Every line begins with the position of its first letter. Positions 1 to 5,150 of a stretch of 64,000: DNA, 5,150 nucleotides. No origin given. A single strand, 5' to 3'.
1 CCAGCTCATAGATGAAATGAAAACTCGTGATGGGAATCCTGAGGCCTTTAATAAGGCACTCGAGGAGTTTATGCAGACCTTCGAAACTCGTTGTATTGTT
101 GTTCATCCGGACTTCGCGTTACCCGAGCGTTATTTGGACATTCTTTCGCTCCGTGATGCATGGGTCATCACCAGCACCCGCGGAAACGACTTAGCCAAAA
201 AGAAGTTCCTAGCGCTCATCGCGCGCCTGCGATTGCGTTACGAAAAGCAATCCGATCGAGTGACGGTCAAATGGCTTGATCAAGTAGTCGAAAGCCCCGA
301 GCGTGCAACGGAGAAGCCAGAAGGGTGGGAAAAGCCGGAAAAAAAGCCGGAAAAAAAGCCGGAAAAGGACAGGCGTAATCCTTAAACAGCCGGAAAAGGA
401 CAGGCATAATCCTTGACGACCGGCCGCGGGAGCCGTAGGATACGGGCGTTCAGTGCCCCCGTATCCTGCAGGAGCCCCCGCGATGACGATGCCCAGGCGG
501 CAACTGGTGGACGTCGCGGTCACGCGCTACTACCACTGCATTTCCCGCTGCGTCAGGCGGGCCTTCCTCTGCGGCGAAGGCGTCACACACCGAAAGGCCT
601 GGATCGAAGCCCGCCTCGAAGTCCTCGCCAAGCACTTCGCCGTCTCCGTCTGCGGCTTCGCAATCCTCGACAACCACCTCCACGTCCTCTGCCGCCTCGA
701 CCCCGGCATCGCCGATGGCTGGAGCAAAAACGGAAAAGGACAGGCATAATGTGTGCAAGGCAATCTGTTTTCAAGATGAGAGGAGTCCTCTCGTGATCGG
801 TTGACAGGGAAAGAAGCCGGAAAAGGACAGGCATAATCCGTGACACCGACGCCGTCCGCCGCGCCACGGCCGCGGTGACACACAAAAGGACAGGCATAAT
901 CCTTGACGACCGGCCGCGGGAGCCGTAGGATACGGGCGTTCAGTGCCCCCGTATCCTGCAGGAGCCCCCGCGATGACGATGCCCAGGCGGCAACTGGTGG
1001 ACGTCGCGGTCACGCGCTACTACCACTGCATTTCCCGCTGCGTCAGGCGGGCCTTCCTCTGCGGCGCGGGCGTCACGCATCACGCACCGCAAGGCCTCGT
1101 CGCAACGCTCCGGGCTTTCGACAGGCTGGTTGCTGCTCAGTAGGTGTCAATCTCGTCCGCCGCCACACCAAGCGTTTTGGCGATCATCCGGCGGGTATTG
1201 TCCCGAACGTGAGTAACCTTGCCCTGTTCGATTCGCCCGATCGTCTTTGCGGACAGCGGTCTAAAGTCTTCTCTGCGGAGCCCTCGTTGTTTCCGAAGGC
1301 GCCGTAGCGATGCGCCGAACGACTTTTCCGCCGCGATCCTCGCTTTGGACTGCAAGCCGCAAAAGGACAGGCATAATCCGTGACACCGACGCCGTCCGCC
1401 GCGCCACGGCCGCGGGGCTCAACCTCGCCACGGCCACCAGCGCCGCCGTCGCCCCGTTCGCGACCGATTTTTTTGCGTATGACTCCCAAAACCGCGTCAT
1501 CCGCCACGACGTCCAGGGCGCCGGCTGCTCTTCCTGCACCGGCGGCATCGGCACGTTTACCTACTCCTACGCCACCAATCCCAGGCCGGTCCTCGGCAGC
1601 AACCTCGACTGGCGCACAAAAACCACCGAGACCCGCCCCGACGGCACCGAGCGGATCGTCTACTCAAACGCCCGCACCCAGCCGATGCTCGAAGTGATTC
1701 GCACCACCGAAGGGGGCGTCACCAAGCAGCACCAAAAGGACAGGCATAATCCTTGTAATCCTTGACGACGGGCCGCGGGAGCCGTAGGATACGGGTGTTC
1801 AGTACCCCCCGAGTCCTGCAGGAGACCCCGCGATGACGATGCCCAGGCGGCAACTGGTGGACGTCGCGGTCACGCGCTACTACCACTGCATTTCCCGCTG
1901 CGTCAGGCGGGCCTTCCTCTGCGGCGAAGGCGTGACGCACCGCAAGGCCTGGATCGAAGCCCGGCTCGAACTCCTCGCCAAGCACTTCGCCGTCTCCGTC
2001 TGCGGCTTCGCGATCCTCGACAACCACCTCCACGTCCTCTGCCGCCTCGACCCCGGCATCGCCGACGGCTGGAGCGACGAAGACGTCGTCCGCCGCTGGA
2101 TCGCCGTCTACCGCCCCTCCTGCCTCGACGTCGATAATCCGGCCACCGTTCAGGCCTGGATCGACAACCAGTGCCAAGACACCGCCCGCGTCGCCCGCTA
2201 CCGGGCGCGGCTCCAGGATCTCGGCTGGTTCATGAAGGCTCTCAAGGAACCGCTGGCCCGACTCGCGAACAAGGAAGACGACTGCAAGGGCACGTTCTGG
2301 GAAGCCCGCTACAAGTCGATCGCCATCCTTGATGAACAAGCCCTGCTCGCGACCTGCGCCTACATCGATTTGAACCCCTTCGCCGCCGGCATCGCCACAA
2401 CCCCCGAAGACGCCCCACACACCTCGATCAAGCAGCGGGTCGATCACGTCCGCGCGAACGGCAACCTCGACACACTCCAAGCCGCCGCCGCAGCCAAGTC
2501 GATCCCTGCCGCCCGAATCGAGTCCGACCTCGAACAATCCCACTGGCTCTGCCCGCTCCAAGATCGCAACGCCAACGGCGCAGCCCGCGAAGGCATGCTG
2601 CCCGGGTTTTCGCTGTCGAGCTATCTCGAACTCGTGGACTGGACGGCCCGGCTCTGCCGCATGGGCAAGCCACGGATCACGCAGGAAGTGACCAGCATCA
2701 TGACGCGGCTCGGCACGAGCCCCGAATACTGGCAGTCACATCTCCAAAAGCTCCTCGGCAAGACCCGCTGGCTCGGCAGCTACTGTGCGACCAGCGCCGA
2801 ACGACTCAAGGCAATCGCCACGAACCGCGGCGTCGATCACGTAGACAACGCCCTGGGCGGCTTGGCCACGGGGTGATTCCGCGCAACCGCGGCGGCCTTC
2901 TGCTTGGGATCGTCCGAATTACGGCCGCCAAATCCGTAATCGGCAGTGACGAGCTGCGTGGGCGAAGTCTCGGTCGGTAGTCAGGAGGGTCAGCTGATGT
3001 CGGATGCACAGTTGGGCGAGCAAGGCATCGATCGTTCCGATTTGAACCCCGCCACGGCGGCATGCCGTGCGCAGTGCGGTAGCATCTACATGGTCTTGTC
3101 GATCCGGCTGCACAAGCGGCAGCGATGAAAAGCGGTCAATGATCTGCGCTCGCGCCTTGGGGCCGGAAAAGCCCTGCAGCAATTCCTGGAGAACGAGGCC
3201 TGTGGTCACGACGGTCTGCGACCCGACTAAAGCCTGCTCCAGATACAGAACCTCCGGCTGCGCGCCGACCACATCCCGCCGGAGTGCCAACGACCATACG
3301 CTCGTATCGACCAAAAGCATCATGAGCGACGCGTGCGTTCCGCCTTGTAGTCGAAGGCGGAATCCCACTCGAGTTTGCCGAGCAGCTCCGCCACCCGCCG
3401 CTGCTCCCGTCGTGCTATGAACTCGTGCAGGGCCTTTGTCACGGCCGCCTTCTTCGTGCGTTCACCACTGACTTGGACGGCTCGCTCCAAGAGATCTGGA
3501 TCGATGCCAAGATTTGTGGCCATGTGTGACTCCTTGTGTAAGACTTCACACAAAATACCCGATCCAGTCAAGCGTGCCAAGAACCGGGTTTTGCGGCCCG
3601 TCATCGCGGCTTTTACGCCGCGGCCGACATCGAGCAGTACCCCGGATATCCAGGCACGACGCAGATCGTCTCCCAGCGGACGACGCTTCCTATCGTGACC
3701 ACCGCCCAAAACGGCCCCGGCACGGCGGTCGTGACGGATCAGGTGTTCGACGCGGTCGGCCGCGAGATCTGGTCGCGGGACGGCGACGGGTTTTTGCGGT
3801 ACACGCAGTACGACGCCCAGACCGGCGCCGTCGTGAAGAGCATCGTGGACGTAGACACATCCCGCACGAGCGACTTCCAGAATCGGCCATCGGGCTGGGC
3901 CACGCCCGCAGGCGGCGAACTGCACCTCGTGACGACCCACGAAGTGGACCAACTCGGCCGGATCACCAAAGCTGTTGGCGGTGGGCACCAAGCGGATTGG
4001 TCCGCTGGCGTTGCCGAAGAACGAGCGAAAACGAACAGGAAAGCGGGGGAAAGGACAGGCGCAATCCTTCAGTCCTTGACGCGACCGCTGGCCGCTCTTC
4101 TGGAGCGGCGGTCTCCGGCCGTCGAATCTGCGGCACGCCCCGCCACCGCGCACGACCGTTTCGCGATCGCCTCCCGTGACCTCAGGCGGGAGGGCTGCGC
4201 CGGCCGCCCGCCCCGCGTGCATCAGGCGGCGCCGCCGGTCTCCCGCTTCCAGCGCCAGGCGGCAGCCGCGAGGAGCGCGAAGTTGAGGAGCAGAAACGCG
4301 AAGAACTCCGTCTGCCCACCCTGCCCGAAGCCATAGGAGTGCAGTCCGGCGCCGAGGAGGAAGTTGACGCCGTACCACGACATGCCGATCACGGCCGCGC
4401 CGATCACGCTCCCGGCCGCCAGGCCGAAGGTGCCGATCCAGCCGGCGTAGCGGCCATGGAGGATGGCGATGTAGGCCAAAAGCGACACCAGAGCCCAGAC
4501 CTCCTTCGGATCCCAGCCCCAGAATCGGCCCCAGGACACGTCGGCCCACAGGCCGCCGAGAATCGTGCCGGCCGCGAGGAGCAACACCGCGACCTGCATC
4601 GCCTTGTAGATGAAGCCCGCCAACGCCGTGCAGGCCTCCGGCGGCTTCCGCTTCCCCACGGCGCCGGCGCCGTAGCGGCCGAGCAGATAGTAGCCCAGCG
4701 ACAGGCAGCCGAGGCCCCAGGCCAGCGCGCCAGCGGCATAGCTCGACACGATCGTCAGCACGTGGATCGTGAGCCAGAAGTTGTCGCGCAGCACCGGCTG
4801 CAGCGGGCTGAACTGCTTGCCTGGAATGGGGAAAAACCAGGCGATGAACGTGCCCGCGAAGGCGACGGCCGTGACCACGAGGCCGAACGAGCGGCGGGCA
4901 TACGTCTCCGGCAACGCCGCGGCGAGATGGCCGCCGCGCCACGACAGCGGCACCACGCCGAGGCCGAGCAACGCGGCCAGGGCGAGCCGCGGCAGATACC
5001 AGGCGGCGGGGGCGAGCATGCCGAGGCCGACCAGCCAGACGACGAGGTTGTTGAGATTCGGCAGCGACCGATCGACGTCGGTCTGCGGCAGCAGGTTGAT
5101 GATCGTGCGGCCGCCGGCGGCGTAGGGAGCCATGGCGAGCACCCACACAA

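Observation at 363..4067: A 19-nt motif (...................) sits at almost every junction of a mosaic of Rhs fragments, Y1-transposase 5' ends and small genes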

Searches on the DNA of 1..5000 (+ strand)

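Call 18: search_rna_families(source=window, start=1, end=5000, threshold=evalue, max_evalue=1)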
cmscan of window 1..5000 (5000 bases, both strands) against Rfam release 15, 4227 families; matches with E-value up to 1: 0.
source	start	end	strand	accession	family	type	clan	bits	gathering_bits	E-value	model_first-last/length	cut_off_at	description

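Call 73: search_dna_similar(query=L148:700-2900:+, collection=plasmids, mode=near, max_rows=30)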
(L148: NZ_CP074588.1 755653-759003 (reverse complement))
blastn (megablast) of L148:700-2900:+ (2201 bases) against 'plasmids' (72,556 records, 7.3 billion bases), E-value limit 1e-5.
Records with a match: 2; places in all: 6; records where one place covers at least 80% of the query: 1.
Best place of each record, by identity: >=99% 1; 90-95% 1.
By first word of the organism name: Pseudoalteromonas 2.
By predicted mobility (MOB-suite, as given by PLSDB): non-mobilizable 2.
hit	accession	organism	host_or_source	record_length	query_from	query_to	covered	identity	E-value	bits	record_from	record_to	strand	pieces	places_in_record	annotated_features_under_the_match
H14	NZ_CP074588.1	Pseudoalteromonas piscicida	mixed culture,water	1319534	1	2201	100%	100.0%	0e+0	4065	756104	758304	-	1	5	none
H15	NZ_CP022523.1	Pseudoalteromonas sp. NC201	pure culture,sea water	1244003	424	1685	57%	91.2%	0e+0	1982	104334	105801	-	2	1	none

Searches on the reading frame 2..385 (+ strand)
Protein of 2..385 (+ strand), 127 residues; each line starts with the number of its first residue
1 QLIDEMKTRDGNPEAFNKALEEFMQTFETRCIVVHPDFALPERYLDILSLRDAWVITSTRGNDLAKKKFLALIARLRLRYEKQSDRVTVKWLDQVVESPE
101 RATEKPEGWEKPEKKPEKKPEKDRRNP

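Call 5: search_protein_families(library=pfam, proteins=[window:2-385:+], max_evalue=0.01)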
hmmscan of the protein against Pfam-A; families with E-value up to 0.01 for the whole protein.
window:2-385:+ (127 aa): 0 families

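Call 6: search_protein_families(library=ncbifam, proteins=[window:2-385:+], max_evalue=0.01)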
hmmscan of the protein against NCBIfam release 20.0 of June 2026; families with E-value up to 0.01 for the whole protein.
window:2-385:+ (127 aa): 0 families

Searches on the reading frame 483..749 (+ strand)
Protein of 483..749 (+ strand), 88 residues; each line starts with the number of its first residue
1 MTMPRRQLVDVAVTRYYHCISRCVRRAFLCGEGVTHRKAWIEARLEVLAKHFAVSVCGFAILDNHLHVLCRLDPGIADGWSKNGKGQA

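Call 5: search_protein_families(library=pfam, proteins=[window:483-749:+], max_evalue=0.01)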
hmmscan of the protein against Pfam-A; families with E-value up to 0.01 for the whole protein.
window:483-749:+ (88 aa): 1 family
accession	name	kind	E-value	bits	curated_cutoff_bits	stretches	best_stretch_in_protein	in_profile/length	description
PF01797.21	Y1_Tnp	-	0.0067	17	23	1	16-75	6-62/121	Transposase IS200 like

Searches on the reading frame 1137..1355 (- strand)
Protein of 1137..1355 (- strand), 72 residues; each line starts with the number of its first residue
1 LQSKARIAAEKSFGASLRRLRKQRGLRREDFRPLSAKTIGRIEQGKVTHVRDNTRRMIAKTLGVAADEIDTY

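Call 5: search_protein_families(library=pfam, proteins=[window:1137-1355:-], max_evalue=0.01)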
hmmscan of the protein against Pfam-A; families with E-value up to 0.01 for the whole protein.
window:1137-1355:- (72 aa): 2 families
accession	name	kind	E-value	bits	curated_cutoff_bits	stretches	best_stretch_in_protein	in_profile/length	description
PF13560.12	HTH_31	-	1.5e-07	32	27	1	13-70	2-62/64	Helix-turn-helix domain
PF01381.28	HTH_3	-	0.003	18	23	0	17-69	1-55/55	Helix-turn-helix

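Call 6: search_protein_families(library=ncbifam, proteins=[window:1137-1355:-], max_evalue=0.01)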
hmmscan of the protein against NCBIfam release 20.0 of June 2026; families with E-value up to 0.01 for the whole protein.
window:1137-1355:- (72 aa): 2 families
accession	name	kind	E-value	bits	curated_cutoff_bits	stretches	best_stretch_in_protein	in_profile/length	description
TIGR03070.1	couple_hipB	subfamily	0.0036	17.2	71.65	1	12-49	2-42/58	type II toxin-antitoxin system Y4mF family antitoxin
NF058600.1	TransRegSco1979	equivalog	0.0093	15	350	1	13-70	9-69/280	Sco1979 family transcriptional regulator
